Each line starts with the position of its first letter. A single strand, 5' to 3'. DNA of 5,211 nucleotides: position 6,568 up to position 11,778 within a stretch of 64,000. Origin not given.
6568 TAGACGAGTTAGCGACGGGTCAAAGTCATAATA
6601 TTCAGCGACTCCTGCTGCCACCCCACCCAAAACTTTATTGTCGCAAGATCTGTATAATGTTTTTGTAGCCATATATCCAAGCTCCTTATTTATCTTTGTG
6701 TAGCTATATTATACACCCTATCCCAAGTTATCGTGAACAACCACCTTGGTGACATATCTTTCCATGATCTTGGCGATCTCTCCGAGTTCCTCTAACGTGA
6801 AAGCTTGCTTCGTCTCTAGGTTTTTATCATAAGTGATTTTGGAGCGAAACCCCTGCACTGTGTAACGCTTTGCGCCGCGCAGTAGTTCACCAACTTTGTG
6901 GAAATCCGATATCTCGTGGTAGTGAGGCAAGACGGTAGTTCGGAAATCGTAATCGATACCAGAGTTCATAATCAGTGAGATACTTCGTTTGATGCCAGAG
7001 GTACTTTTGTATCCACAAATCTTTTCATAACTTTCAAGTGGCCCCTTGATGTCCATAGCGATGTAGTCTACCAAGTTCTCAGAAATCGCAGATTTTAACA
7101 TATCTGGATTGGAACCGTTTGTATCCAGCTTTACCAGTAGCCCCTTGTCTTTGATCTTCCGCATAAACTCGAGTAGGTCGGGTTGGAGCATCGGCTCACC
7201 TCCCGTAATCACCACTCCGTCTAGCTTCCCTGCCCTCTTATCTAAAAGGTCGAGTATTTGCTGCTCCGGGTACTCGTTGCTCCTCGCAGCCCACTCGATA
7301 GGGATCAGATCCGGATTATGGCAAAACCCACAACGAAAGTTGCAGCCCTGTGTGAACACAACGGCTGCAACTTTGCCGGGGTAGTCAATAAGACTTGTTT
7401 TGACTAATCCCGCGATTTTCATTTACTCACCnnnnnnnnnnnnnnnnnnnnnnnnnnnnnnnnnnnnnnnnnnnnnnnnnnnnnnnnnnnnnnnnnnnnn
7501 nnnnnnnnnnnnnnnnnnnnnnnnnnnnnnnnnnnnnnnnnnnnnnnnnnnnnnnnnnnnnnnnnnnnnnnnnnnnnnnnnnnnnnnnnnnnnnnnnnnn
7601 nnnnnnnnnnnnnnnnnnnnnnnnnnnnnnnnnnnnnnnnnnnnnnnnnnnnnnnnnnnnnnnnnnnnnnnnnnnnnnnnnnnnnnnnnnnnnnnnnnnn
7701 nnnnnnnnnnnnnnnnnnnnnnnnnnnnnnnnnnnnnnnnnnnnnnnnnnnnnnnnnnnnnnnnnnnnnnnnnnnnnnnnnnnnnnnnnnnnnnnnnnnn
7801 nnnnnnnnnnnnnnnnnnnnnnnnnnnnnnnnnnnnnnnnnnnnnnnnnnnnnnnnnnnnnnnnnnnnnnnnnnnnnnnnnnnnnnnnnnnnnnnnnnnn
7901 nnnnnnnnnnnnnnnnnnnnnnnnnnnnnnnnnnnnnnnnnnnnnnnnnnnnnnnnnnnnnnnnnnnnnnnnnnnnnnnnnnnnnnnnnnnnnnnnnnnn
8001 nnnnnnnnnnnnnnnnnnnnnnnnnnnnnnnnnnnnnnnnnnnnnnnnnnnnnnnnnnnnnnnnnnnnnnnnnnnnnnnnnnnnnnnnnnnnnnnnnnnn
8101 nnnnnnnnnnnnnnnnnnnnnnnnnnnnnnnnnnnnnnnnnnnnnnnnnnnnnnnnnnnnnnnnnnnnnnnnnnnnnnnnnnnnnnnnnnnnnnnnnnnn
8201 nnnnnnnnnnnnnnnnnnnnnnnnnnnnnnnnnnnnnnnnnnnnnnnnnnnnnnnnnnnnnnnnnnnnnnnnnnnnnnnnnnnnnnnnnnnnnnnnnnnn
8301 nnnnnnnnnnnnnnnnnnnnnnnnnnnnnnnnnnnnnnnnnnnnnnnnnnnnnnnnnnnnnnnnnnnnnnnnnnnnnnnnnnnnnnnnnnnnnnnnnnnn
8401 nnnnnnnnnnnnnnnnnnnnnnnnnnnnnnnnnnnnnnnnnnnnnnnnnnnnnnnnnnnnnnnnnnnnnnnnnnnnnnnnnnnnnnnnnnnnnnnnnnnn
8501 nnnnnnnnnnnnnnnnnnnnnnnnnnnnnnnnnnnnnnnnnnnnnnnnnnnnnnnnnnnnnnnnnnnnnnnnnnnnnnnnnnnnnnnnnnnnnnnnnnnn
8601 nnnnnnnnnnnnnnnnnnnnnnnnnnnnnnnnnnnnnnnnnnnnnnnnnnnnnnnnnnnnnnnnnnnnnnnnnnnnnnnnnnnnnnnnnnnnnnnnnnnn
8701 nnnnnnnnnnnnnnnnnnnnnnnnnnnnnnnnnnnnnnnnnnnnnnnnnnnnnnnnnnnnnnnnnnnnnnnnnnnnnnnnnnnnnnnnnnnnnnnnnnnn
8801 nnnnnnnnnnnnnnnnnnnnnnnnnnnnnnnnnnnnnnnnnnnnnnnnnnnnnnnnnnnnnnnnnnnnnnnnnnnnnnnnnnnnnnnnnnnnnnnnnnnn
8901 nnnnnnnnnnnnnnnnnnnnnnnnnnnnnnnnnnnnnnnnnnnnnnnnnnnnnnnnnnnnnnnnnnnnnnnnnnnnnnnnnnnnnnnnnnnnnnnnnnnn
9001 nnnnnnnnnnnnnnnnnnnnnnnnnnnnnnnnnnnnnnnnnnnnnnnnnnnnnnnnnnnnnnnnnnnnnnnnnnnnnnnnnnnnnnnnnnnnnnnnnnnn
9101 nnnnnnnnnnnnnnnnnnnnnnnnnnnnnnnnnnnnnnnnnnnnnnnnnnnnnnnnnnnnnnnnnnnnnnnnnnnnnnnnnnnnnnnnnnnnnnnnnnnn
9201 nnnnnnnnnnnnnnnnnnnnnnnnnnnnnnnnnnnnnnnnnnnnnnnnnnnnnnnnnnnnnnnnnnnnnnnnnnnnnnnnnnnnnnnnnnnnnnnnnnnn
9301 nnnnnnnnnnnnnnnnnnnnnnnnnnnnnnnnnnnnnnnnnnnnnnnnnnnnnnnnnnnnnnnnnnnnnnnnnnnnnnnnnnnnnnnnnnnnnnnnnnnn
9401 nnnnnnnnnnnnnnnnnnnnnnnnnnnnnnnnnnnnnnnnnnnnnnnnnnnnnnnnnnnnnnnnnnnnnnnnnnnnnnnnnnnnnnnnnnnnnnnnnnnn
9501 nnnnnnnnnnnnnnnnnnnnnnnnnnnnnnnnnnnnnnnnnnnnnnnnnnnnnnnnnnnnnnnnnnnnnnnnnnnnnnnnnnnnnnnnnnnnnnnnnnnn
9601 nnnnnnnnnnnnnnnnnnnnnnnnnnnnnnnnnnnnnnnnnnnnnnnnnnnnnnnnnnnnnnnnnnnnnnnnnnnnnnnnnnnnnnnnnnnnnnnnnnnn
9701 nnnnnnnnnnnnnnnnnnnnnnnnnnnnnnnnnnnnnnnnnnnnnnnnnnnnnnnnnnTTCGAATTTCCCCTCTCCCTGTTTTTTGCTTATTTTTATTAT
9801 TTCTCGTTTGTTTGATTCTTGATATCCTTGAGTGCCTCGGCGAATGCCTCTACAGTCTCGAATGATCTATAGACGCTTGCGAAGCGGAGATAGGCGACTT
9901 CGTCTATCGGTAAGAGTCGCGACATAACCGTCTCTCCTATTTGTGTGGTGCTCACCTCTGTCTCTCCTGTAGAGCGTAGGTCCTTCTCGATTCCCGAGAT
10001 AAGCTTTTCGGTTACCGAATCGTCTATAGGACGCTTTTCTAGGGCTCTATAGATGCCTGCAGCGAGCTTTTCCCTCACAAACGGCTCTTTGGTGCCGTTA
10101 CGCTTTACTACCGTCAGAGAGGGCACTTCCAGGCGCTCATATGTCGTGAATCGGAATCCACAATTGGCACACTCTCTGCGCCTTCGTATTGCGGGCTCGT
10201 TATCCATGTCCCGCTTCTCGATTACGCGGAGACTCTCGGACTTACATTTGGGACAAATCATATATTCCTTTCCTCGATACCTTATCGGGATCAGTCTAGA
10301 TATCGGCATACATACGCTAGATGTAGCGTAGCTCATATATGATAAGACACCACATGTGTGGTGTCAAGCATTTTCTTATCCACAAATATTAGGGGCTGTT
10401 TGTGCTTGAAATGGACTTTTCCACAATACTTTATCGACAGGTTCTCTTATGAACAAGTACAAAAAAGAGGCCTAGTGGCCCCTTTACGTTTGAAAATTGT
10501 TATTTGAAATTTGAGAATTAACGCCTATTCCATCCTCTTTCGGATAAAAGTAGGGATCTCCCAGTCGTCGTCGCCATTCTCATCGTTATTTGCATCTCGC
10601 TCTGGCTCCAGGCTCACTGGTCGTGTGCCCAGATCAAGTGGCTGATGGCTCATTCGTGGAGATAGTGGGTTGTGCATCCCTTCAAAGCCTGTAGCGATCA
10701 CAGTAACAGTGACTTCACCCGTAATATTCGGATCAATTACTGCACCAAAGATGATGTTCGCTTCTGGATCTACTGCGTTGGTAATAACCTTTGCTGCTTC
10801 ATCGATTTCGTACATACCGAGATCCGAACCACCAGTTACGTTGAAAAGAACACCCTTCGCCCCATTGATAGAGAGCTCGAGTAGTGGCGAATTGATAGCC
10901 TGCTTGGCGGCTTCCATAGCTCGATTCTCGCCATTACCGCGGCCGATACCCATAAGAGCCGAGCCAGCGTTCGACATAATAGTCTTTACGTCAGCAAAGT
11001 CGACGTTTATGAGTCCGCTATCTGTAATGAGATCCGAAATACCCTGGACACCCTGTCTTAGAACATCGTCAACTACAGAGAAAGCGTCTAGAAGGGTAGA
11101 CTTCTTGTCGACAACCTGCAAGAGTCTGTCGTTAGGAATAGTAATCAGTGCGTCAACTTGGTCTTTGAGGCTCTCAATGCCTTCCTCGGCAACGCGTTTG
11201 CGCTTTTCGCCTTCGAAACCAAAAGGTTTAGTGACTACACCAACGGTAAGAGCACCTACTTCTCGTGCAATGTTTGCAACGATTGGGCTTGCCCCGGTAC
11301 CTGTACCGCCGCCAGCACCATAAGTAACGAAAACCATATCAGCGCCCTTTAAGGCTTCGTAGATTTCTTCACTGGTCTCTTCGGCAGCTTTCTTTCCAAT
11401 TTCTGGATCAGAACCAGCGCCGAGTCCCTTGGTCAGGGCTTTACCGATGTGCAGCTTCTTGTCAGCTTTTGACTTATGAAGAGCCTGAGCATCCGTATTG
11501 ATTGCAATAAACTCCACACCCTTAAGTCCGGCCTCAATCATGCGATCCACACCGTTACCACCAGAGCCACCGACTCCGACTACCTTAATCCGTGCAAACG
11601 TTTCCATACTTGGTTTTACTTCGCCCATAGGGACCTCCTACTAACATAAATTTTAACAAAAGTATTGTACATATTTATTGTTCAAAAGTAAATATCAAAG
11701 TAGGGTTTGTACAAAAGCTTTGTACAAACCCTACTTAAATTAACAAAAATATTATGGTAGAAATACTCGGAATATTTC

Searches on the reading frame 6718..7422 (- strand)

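Call 40: search_protein_families(library=pfam, proteins=[window:6718-7422:-], max_evalue=0.00001)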
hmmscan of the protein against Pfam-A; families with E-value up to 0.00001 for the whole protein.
window:6718-7422:- (234 aa): 2 families
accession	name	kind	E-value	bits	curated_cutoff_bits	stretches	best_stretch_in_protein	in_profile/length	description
PF04055.27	Radical_SAM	-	2.7e-22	80.2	29.5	1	21-167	1-153/166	Radical SAM superfamily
PF13353.11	Fer4_12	-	5.8e-13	49.8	22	1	18-132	6-120/137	4Fe-4S single cluster domain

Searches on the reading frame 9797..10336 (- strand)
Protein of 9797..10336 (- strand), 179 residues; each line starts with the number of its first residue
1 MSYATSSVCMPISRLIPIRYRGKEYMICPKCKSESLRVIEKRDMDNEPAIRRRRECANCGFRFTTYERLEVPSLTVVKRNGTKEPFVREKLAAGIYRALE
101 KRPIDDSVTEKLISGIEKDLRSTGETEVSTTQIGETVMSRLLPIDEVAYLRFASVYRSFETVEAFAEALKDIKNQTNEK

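Call 40: search_protein_families(library=pfam, proteins=[window:9797-10336:-], max_evalue=0.00001)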
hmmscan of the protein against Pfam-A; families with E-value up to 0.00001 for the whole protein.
window:9797-10336:- (179 aa): 2 families
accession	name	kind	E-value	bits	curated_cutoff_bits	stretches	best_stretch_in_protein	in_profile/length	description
PF03477.21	ATP-cone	-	1.3e-21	77.3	25.8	1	75-160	2-86/88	ATP cone domain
PF22811.2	Zn_ribbon_NrdR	-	5.1e-17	62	27.2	1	26-67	1-42/42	Transcriptional repressor NrdR-like, N-terminal domain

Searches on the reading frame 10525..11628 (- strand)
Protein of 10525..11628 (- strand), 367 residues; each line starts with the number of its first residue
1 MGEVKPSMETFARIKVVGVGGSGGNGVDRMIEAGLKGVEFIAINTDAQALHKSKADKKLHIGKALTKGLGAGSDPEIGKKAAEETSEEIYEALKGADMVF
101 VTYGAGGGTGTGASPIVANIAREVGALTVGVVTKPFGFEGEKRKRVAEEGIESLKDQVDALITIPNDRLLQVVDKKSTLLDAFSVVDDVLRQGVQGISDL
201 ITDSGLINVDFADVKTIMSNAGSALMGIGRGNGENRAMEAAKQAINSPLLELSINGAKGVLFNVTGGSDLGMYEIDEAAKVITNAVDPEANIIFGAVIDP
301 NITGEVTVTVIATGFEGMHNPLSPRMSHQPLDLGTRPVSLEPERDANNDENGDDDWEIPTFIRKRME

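Call 40: search_protein_families(library=pfam, proteins=[window:10525-11628:-], max_evalue=0.00001)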
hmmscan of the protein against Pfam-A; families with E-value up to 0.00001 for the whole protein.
window:10525-11628:- (367 aa): 2 families
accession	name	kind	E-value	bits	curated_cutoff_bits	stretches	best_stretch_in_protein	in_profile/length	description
PF00091.31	Tubulin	-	3.7e-50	171.3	33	1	13-173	1-189/190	Tubulin/FtsZ family, GTPase domain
PF12327.13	FtsZ_C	-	9e-37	125.7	27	1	222-316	1-95/95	FtsZ family, C-terminal domain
